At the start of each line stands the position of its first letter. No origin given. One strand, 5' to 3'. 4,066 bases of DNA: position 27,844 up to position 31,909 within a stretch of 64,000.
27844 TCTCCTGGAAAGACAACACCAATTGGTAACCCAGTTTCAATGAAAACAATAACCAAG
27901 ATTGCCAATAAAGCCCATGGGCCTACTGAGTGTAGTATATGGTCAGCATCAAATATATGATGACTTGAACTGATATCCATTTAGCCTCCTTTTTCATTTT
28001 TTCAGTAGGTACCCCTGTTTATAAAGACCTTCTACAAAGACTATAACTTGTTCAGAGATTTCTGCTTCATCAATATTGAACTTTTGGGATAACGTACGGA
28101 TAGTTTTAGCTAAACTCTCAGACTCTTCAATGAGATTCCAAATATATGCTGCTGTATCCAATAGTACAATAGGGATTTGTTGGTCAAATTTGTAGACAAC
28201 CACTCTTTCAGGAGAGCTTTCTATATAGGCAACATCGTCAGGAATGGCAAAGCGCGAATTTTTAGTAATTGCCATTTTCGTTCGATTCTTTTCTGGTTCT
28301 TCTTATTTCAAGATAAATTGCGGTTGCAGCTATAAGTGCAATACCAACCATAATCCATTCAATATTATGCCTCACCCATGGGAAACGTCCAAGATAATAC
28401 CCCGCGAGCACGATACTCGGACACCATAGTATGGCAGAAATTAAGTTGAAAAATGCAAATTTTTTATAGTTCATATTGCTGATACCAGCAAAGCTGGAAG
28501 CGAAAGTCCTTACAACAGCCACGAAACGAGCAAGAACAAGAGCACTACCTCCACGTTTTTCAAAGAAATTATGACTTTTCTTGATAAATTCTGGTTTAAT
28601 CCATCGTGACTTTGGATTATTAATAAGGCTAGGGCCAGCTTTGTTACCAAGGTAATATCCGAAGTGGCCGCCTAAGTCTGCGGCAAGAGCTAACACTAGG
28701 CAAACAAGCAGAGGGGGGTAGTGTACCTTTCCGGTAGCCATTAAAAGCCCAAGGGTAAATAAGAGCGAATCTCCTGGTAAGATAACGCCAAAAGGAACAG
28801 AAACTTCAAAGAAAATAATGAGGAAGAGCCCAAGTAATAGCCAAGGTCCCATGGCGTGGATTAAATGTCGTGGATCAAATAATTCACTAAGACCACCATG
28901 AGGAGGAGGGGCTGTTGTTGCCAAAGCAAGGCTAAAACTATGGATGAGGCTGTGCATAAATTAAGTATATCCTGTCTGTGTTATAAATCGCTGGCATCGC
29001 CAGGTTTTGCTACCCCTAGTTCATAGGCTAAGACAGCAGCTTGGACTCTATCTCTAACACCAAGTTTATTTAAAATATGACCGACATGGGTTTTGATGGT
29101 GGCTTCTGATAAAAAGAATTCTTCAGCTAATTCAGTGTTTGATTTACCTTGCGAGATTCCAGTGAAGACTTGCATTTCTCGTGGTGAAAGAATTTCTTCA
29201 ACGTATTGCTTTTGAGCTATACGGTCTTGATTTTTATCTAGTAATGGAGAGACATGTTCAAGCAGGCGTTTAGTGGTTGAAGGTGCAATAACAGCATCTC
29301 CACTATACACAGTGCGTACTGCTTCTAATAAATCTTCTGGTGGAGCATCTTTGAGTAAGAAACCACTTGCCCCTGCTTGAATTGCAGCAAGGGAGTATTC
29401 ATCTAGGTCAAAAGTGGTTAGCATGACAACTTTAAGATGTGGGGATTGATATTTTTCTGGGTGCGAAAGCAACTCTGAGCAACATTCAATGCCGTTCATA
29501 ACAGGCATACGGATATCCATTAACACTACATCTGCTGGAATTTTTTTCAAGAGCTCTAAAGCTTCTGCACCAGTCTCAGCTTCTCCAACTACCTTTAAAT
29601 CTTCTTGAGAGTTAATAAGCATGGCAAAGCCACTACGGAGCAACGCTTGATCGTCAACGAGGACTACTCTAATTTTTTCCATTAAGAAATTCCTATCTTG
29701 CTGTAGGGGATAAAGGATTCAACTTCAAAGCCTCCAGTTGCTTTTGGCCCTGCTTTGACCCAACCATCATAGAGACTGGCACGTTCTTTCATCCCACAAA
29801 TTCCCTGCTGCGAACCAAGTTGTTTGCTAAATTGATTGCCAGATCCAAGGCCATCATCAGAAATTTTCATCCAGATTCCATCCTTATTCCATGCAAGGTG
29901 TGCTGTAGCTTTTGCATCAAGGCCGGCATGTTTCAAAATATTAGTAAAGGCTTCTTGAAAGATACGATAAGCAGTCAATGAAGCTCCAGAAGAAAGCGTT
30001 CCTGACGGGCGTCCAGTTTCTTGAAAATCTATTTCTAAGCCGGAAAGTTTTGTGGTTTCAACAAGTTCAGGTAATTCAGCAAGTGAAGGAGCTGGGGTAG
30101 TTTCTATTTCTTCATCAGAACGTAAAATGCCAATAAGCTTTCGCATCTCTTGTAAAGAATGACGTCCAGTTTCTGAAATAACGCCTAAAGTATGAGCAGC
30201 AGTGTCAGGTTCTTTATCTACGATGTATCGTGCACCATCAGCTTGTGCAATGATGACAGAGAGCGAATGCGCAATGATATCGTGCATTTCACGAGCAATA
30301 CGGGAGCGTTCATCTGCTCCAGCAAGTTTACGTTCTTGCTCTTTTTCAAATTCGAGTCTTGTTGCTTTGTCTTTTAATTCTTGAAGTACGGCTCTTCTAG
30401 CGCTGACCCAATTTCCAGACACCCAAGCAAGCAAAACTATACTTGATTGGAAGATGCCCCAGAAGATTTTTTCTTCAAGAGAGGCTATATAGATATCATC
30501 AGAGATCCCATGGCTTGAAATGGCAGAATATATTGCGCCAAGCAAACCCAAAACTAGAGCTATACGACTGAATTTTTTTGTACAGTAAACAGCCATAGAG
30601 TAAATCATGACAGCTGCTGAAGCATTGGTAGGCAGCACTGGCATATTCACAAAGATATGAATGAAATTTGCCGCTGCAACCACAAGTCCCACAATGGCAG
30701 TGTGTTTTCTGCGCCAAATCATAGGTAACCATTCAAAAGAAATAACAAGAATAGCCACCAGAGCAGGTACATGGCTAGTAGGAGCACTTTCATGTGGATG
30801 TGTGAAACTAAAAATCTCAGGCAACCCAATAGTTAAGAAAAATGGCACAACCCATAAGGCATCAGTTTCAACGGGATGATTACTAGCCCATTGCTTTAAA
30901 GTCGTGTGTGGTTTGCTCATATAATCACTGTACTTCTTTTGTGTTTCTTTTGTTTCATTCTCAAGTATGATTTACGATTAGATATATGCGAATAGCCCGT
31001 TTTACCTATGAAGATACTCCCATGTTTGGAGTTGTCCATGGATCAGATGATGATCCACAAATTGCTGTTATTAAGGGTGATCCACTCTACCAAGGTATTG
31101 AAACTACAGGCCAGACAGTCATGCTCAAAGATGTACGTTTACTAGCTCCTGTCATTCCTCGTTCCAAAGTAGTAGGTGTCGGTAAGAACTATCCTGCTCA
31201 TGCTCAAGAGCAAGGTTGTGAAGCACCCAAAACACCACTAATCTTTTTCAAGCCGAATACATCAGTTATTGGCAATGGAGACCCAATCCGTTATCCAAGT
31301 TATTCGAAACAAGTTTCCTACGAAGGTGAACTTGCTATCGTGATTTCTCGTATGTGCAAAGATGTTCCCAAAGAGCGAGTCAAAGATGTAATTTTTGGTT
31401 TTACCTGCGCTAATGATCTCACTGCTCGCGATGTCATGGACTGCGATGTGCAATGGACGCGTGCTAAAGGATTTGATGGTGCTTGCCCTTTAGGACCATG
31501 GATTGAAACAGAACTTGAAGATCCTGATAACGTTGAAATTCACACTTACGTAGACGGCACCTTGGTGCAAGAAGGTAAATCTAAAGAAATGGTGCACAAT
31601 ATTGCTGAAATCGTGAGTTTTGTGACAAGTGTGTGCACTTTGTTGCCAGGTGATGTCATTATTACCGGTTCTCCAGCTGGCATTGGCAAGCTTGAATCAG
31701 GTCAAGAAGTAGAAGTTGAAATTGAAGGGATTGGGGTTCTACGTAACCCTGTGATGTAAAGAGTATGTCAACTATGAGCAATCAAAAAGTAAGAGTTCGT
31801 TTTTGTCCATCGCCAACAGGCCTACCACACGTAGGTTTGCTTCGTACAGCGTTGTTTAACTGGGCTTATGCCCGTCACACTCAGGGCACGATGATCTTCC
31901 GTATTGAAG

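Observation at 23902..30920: Seven-gene cluster: intramembrane-sensing two-component system, DedA, orphan PqqD/RRE-like protein, second DedA, MacB/BceAB-type ABC transporter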

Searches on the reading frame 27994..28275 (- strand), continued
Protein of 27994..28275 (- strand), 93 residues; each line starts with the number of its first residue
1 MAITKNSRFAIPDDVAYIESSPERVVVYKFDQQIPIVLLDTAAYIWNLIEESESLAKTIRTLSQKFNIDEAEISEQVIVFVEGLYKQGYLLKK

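Call 87: find_encoding_contigs(protein=P0139, flank=6000, max_places=1)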
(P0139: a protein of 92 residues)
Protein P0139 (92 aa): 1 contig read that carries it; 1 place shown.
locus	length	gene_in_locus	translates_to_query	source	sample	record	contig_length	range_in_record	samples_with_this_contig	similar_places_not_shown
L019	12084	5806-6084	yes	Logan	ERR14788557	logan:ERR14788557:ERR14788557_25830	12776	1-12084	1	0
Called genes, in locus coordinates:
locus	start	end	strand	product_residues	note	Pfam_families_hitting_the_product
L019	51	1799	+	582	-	-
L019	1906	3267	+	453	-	PF13145:Rotamase_2 (faint), PF13616:Rotamase_3, PF00639:Rotamase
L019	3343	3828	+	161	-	-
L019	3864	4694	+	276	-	-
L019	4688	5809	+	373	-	PF14907:NTP_transf_5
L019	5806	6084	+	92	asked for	PF05402:PqqD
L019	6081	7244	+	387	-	PF06325:PrmA (weak), PF22528:PRMT_C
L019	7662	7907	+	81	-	-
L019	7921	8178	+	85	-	-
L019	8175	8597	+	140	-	-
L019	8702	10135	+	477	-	PF01464:SLT, PF01476:LysM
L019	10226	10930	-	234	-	PF01464:SLT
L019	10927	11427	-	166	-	PF01967:MoaC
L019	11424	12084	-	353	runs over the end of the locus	PF13177:DNA_pol3_delta2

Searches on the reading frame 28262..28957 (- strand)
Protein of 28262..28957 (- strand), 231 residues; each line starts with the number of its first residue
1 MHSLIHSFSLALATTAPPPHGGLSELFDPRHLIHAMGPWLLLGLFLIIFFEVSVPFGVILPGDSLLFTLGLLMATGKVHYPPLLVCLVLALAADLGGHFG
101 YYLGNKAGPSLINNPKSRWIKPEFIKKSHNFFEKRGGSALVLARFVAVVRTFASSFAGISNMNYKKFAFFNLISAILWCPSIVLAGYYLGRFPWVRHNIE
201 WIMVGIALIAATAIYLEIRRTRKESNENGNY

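Call 3: search_protein_families(library=pfam, proteins=[window:28262-28957:-], max_evalue=0.01)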
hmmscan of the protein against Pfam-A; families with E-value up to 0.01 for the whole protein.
window:28262-28957:- (231 aa): 1 family
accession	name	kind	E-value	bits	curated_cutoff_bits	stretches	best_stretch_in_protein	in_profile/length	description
PF09335.16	VTT_dom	-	5.8e-21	75.7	33.9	1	61-187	2-122/123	VTT domain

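Call 4: search_protein_families(library=ncbifam, proteins=[window:28262-28957:-], max_evalue=0.01)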
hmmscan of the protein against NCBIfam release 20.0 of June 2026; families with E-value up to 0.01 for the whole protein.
window:28262-28957:- (231 aa): 3 families
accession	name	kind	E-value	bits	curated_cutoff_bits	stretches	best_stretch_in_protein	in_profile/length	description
NF008102.0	PRK10847.1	equivalog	6.7e-43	147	236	1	32-226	21-215/219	DedA family protein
NF052604.1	UndecprPTUtpABac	equivalog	4.1e-13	49.8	250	1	59-218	28-189/198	undecaprenyl phosphate transporter UptA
NF052605.1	UndecprPTUptAStph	equivalog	1e-10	41.9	300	1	39-192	12-166/197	undecaprenyl phosphate transporter UptA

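Call 8: find_homologous_proteins(query=window:28262-28957:-, max_evalue=1e-10)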
Query window:28262-28957:- (231 aa): 5126 proteins with E <= 1e-10 among 6715 candidates; the best 120 are listed.
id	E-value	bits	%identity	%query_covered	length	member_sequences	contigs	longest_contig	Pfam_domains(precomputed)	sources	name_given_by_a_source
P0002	3.3e-151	519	100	100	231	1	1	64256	PF09335.17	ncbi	ncbi:MAG: DedA family protein [Micrococcaceae bacterium]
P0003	1.2e-54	203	46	86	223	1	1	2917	PF09335.17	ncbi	-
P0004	2.2e-54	202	42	88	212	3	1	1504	PF09335.17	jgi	jgi:membrane-associated protein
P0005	2.9e-53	199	43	87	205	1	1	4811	PF09335.17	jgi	jgi:membrane-associated protein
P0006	5.0e-53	198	44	89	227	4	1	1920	PF09335.17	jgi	jgi:membrane-associated protein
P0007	9.2e-53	197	42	88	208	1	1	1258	PF09335.17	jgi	jgi:membrane-associated protein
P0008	2.7e-52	196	42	88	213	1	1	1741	PF09335.17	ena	-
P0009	2.7e-52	195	42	89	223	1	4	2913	PF09335.17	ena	-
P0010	3.1e-52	195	43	88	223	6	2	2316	PF09335.17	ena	-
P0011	4.8e-52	195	41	88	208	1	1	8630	PF09335.17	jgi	jgi:membrane-associated protein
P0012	5.9e-52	194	42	88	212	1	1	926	PF09335.17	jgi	-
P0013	7.7e-52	194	45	83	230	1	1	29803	PF09335.17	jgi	jgi:membrane-associated protein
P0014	8.7e-52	194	42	88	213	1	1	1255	PF09335.17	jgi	-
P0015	8.8e-52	194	45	86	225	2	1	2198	PF09335.17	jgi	jgi:membrane-associated protein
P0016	1.1e-51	193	41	88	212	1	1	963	PF09335.17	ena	-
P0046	9.5e-50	187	46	88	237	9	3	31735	PF09335.17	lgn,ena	-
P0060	3.2e-49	185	42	89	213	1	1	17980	PF09335.17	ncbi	ncbi:MAG: VTT domain-containing protein [Micrococcaceae bacterium]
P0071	6.2e-49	185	41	96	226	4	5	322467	PF09335.17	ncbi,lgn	-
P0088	1.2e-48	184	46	88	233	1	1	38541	PF09335.17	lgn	-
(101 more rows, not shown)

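Call 9: find_encoding_contigs(protein=P0060, flank=8000, max_places=3)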
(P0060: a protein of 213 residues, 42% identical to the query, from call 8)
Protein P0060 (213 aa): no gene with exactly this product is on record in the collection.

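Call 10: find_encoding_contigs(protein=P0013, flank=8000, max_places=3)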
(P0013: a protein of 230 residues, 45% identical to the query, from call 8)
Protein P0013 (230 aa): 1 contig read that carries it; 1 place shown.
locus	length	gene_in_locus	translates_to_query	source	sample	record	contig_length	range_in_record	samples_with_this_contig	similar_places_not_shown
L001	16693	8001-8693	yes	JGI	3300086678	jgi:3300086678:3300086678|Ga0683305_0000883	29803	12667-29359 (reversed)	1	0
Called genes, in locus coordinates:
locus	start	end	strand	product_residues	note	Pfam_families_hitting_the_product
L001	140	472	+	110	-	-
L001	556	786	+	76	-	-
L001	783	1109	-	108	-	-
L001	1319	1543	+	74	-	-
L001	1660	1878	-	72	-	PF12728:HTH_17, PF13411:MerR_1 (weak), PF00376:MerR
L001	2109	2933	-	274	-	PF26312:DUF8083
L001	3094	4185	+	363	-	PF02812:ELFV_dehydrog_N, PF00208:ELFV_dehydrog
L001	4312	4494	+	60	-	PF11273:DUF3073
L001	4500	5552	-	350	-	PF00586:AIRS, PF02769:AIRS_C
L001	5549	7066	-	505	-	PF00310:GATase_2 (faint), PF13522:GATase_6, PF13537:GATase_7, PF00156:Pribosyltran (weak)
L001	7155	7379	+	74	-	-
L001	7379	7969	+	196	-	PF00265:TK, PF13401:AAA_22 (weak)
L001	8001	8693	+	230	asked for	PF09335:VTT_dom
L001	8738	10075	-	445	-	PF01546:Peptidase_M20, PF07687:M20_dimer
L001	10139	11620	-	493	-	PF04107:GCS2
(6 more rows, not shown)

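Call 11: find_encoding_contigs(protein=P0071, flank=8000, max_places=3)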
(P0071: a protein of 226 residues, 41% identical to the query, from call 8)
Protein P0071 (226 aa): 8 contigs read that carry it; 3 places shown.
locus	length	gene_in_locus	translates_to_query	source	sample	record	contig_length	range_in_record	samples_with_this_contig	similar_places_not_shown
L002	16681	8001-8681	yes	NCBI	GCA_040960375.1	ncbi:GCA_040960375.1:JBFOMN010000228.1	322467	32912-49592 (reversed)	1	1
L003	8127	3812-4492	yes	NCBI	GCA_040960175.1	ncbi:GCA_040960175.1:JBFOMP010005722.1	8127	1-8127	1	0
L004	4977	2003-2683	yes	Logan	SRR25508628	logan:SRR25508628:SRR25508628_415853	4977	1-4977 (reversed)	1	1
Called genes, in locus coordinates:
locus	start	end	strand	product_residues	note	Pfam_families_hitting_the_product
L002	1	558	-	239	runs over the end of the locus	PF13507:GATase_5, PF00117:GATase (weak), PF07685:GATase_3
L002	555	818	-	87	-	PF02700:PurS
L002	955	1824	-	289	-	PF01259:SAICAR_synt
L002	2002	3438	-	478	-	PF00206:Lyase_1, PF10397:ADSL_C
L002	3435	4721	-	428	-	PF02844:GARS_N, PF01071:GARS_A, PF02786:CPSase_L_D2 (faint), PF02843:GARS_C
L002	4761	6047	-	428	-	PF00709:Adenylsucc_synt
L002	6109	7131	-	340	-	PF01116:F_bP_aldolase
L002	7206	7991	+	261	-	PF00588:SpoU_methylase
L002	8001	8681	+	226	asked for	PF09335:VTT_dom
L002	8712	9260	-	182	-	PF00156:Pribosyltran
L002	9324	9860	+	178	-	-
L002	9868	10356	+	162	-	PF25656:DUF7945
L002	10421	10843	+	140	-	-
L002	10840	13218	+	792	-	-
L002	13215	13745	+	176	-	PF10708:DUF2510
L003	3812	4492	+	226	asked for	PF09335:VTT_dom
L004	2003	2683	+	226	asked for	PF09335:VTT_dom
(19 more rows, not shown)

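Call 63: find_encoding_contigs(protein=P0046, flank=6000, max_places=2)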
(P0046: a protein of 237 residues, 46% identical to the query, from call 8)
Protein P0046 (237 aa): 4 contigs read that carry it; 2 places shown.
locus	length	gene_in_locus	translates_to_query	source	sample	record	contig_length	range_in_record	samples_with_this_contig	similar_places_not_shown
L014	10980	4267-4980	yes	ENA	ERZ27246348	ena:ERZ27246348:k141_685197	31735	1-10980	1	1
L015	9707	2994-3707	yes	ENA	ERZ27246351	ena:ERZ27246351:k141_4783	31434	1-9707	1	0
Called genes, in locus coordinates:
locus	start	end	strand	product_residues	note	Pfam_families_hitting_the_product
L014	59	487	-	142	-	PF11349:DUF3151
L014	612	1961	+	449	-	PF18306:LDcluster4 (weak)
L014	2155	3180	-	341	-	PF01116:F_bP_aldolase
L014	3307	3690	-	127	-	PF04020:Phage_holin_4_2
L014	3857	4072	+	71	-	-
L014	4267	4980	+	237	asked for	PF09335:VTT_dom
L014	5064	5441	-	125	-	PF12840:HTH_20, PF01022:HTH_5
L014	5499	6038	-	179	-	PF00156:Pribosyltran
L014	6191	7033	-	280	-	PF00106:adh_short, PF01370:Epimerase (weak), PF08659:KR, PF13561:adh_short_C2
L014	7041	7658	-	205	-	-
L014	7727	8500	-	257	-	-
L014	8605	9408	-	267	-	-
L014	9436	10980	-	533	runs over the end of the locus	PF01564:Spermine_synth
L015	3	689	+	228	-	?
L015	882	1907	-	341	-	PF01116:F_bP_aldolase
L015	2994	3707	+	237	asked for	PF09335:VTT_dom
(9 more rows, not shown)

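Call 64: find_encoding_contigs(protein=P0088, flank=6000, max_places=2)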
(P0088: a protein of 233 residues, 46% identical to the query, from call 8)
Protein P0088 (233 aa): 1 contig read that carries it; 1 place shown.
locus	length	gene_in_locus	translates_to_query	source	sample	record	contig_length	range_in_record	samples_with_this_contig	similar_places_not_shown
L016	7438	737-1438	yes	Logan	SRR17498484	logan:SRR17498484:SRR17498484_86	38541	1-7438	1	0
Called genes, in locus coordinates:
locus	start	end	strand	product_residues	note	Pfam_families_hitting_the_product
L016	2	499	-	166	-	?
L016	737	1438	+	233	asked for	PF09335:VTT_dom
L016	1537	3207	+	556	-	PF06738:ThrE, PF12821:ThrE_2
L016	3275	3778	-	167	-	PF00719:Pyrophosphatase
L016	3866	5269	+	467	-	PF02113:Peptidase_S13, PF13354:Beta-lactamase2 (faint), PF02113:Peptidase_S13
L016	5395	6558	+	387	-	PF10103:Zincin_2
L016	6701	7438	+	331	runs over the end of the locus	PF01171:ATP_bind_3, PF09179:TilS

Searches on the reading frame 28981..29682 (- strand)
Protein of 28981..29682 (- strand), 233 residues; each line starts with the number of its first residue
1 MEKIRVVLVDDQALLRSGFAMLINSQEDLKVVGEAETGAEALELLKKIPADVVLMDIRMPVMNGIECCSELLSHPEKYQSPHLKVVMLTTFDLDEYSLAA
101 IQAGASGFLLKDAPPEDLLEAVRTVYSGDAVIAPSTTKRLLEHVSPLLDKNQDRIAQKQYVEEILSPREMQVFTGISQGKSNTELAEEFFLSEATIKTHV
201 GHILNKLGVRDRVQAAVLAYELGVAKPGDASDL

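Call 3: search_protein_families(library=pfam, proteins=[window:28981-29682:-], max_evalue=0.01)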
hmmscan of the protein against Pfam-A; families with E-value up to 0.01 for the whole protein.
window:28981-29682:- (233 aa): 2 families
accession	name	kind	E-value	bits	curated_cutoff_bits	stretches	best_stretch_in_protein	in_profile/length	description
PF00072.30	Response_reg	-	7.7e-27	94.1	30.2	1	6-123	1-111/111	Response regulator receiver domain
PF00196.25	GerE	-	2.1e-19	69.3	23.5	1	164-219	2-57/57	Bacterial regulatory proteins, luxR family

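Call 4: search_protein_families(library=ncbifam, proteins=[window:28981-29682:-], max_evalue=0.01)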
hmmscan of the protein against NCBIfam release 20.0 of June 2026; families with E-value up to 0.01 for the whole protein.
window:28981-29682:- (233 aa): 101 families (the best 25 are shown)
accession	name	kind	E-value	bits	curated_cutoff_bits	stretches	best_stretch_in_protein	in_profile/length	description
NF007935.0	PRK10651.1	equivalog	1.4e-45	155.1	250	1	2-220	5-211/216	two-component system response regulator NarL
NF047785.1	respo_reg_MadR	equivalog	5.7e-40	136.9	300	1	4-223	1-207/209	MadR family response regulator transcription factor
NF052445.1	RespRegMctR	equivalog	1.3e-39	135.8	300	1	3-212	1-192/205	two-component system response regulator MctR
NF007018.1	PRK09483.1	equivalog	1.6e-36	126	280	1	4-225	2-209/217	UvrY/SirA/GacA family response regulator transcription factor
NF007708.0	PRK10403.1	equivalog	1.1e-35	123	343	1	4-219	7-208/215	nitrate/nitrite response regulator protein NarP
NF011896.0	PRK15369.1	equivalog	1e-30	106.9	242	1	2-224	2-209/211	two component system response regulator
NF007685.0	PRK10360.1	equivalog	9.7e-28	97.3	258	1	4-216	2-189/196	response regulator transcription factor UhpA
NF041830.1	RR_TF_ErdR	exception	4.7e-24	85.3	390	1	6-222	4-208/213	response regulator transcription factor ErdR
NF001965.0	PRK00742.1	subfamily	5.5e-24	85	293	1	2-113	2-109/357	chemotaxis-specific protein-glutamate methyltransferase CheB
NF007403.0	PRK09935.1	equivalog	8.2e-23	81.1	271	1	2-214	2-199/210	fimbria biosynthesis transcriptional regulator FimZ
NF041367.1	CheY_Halo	equivalog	8.8e-20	71.2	200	1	6-125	1-113/114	chemotaxis protein CheY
NF008677.0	PRK11697.1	equivalog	2.4e-19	69.6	246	1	4-205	2-196/238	two-component system response regulator BtsR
TIGR02875.1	spore_0_A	equivalog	3.5e-19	69.1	200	1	2-137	1-135/262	sporulation transcription factor Spo0A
NF007419.0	PRK09958.1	equivalog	3.1e-18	66.1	251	1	6-212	3-191/204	acid-sensing system DNA-binding response regulator EvgA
NF006900.1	PRK09390.1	equivalog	3.6e-17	62.6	255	1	3-208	4-186/203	response regulator FixJ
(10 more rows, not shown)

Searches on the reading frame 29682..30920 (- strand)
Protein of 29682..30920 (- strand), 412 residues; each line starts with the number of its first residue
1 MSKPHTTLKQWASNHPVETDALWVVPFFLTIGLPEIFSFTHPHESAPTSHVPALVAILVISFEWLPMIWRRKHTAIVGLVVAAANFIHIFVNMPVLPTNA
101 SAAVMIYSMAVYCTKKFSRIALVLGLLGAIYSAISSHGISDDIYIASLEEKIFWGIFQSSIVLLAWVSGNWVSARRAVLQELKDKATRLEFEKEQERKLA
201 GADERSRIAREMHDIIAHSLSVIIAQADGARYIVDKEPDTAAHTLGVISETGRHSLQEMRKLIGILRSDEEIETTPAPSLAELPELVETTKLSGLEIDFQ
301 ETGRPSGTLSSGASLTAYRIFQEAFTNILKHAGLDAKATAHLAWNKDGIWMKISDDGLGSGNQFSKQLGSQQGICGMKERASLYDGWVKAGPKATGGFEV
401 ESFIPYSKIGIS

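Call 3: search_protein_families(library=pfam, proteins=[window:29682-30920:-], max_evalue=0.01)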
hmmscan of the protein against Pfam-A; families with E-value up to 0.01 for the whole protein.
window:29682-30920:- (412 aa): 3 families
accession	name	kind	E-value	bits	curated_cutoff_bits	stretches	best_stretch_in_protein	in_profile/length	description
PF23539.1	DUF7134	-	6.8e-26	91.2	27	1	8-176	1-155/155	Domain of unknown function (DUF7134)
PF07730.19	HisKA_3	-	6.9e-20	71.8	24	1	204-270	1-67/68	Histidine kinase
PF02518.31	HATPase_c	-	0.00011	23.1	26.4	1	315-405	4-108/111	Histidine kinase-, DNA gyrase B-, and HSP90-like ATPase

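Call 4: search_protein_families(library=ncbifam, proteins=[window:29682-30920:-], max_evalue=0.01)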
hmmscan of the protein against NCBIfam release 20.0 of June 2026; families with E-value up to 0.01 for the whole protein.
window:29682-30920:- (412 aa): 7 families
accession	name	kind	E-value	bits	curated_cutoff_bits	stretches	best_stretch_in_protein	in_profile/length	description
NF052443.1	SensHisKinMctS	equivalog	4.8e-18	64.7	700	1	202-397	248-440/457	two-component system sensor histidine kinase MctS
NF007896.0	PRK10600.1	equivalog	2.9e-17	62.6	578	1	188-405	374-585/598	nitrate/nitrite two-component system sensor histidine kinase NarX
NF047786.1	his_kin_MadS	equivalog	7.4e-16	58.3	500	1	189-405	216-434/434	MadS family sensor histidine kinase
NF008649.0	PRK11644.1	equivalog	4.8e-15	55.3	408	1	187-389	284-481/499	signal transduction histidine-protein kinase/phosphatase UhpB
NF008184.0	PRK10935.1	equivalog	1.2e-13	50.6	553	1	191-401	350-554/565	nitrate/nitrite two-component system sensor histidine kinase NarQ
NF052531.1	Strep_LiaS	equivalog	1.2e-08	34.6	450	1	181-404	109-325/328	envelope stress sensor histidine kinase LiaS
NF047322.1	HK_morpho_MacS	equivalog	0.0013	18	300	0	160-360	144-319/367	MacS family sensor histidine kinase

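Call 59: search_solved_structures(query=window:29682-30920:-, max_evalue=0.001)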
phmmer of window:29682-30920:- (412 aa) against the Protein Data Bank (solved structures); distinct sequences matched with E-value up to 0.001: 5.
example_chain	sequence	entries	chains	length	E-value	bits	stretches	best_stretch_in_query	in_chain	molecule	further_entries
7ssj_A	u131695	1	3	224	4.1e-17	65.1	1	181-387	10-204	Sensor histidine kinase DesK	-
3gig_A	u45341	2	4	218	8.9e-17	64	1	187-387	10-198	Sensor histidine kinase desK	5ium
3gie_A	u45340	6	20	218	1.2e-15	60.3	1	187-387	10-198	Sensor histidine kinase desK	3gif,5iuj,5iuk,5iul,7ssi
3ehf_A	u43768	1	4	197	2.6e-15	59.2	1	203-387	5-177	Sensor kinase (YocF protein)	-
3ehh_A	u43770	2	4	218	2e-14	56.2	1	187-387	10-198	Sensor kinase (YocF protein)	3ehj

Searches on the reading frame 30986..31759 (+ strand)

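Call 17: search_protein_families(library=pfam, proteins=[window:30986-31759:+], max_evalue=0.0001)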
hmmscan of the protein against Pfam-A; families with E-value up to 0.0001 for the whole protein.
window:30986-31759:+ (257 aa): 2 families
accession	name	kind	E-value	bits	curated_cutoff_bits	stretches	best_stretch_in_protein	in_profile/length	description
PF01557.24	FAA_hydrolase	-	2.3e-68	230.5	23.9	1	61-256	1-213/214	Fumarylacetoacetate (FAA) hydrolase C-terminal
PF10370.14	Rv2993c-like_N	-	5.8e-17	62.8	21.3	1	1-55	1-50/50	Rv2993c-like, N-terminal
